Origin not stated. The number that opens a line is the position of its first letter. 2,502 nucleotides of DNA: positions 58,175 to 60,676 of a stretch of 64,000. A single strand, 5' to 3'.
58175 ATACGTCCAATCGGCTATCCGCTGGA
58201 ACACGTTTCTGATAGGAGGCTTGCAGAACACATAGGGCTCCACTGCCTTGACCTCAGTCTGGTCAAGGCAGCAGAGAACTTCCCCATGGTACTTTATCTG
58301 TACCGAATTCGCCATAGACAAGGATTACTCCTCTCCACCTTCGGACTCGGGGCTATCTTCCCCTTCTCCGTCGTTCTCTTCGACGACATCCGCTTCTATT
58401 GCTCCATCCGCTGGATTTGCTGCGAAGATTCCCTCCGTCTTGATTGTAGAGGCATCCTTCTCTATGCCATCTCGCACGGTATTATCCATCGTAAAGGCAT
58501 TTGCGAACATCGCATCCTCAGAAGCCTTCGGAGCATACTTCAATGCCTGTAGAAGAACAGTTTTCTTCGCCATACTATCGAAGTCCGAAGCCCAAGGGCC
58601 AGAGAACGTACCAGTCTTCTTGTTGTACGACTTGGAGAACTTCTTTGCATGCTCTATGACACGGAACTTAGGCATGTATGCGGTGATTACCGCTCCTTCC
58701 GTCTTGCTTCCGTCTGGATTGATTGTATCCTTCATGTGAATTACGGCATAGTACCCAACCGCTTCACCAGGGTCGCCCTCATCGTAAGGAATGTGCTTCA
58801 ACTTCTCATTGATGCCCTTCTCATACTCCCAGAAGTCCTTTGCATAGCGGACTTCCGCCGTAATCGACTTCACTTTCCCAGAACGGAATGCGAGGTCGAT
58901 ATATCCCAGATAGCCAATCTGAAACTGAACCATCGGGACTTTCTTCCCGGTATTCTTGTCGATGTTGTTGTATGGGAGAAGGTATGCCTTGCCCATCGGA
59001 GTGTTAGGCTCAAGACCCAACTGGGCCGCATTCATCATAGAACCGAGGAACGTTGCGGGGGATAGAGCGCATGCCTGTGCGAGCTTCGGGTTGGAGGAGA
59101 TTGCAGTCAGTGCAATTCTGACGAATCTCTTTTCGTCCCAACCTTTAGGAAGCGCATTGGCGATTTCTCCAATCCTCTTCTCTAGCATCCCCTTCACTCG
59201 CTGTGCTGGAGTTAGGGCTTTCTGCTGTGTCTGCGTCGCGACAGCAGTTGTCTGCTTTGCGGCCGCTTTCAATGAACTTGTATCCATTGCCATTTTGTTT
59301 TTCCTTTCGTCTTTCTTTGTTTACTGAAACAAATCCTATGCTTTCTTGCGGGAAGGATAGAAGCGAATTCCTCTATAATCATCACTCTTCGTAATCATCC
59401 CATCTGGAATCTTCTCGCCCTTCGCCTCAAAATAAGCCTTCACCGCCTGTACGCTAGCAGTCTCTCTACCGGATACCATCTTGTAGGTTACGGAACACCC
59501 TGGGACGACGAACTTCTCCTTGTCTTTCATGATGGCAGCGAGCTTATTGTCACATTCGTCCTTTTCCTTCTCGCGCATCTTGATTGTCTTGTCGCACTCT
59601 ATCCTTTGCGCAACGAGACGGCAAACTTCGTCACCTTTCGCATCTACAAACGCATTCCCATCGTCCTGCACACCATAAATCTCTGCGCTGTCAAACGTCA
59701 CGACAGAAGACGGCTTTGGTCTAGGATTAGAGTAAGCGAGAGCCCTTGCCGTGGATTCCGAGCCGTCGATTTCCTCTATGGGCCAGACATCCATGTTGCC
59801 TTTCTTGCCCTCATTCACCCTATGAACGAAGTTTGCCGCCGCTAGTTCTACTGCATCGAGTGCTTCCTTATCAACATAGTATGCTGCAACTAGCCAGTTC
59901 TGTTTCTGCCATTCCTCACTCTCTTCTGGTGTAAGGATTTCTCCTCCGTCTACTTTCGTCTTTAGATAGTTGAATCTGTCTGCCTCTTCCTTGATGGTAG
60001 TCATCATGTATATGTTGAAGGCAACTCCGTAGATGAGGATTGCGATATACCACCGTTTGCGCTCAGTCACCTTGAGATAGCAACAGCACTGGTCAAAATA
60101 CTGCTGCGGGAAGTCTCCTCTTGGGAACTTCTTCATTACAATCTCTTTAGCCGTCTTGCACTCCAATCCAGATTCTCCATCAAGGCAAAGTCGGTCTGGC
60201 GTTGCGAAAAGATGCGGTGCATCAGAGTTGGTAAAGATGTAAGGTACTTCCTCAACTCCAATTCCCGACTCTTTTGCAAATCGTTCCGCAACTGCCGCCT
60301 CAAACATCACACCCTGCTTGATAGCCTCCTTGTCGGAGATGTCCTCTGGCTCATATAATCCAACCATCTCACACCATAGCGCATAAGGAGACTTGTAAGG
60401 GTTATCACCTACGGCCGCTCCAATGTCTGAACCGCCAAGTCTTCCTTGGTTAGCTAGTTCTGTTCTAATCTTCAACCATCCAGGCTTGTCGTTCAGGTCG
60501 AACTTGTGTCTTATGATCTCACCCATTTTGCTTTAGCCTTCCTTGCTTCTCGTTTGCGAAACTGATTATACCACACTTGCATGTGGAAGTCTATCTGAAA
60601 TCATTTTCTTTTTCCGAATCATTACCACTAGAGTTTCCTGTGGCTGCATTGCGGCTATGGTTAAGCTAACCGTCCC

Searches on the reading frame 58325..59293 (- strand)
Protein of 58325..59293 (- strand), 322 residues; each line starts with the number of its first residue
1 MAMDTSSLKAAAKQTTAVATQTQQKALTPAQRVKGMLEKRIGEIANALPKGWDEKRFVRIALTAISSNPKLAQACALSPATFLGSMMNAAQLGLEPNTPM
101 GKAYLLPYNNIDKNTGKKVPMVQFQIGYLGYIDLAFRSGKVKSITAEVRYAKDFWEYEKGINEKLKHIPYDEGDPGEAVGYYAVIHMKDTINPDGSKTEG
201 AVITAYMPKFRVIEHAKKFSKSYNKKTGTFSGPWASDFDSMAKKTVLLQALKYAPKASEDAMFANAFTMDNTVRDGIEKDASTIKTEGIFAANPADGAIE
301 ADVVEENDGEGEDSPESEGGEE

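Call 10: search_protein_families(library=phrogs, proteins=[window:58325-59293:-], max_evalue=0.001)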
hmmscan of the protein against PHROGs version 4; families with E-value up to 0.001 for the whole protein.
window:58325-59293:- (322 aa): 3 families
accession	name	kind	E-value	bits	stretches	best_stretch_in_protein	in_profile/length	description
phrog_148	-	DNA, RNA and nucleotide metabolism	3e-71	242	1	13-310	17-267/387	RecT-like ssDNA annealing protein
phrog_34786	-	unknown function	2.8e-22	80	1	43-118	41-113/116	-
phrog_19737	-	unknown function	8e-09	36.7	1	55-140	34-106/108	-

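Call 11: search_protein_families(library=pfam, proteins=[window:58325-59293:-], max_evalue=0.001)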
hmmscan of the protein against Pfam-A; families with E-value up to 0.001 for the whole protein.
window:58325-59293:- (322 aa): 1 family
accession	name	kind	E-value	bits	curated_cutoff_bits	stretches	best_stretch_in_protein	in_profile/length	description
PF03837.19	RecT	-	1.3e-43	149.3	24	1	56-275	2-189/198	RecT family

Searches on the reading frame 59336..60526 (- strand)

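Call 10: search_protein_families(library=phrogs, proteins=[window:59336-60526:-], max_evalue=0.001)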
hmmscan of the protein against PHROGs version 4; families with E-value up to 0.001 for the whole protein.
window:59336-60526:- (396 aa): 2 families
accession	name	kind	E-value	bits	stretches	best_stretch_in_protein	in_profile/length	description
phrog_434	-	DNA, RNA and nucleotide metabolism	1.5e-46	160.3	1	11-390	54-362/372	RecE-like recombination exonuclease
phrog_19855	-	head and packaging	3.3e-09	35.8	1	16-159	468-601/1257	virion structural protein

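Call 11: search_protein_families(library=pfam, proteins=[window:59336-60526:-], max_evalue=0.001)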
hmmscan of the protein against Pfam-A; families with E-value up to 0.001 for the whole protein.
window:59336-60526:- (396 aa): 1 family
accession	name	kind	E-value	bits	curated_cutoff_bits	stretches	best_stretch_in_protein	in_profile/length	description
PF09588.16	YqaJ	-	9.1e-23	81.6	22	1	17-156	2-149/150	YqaJ-like viral recombinase domain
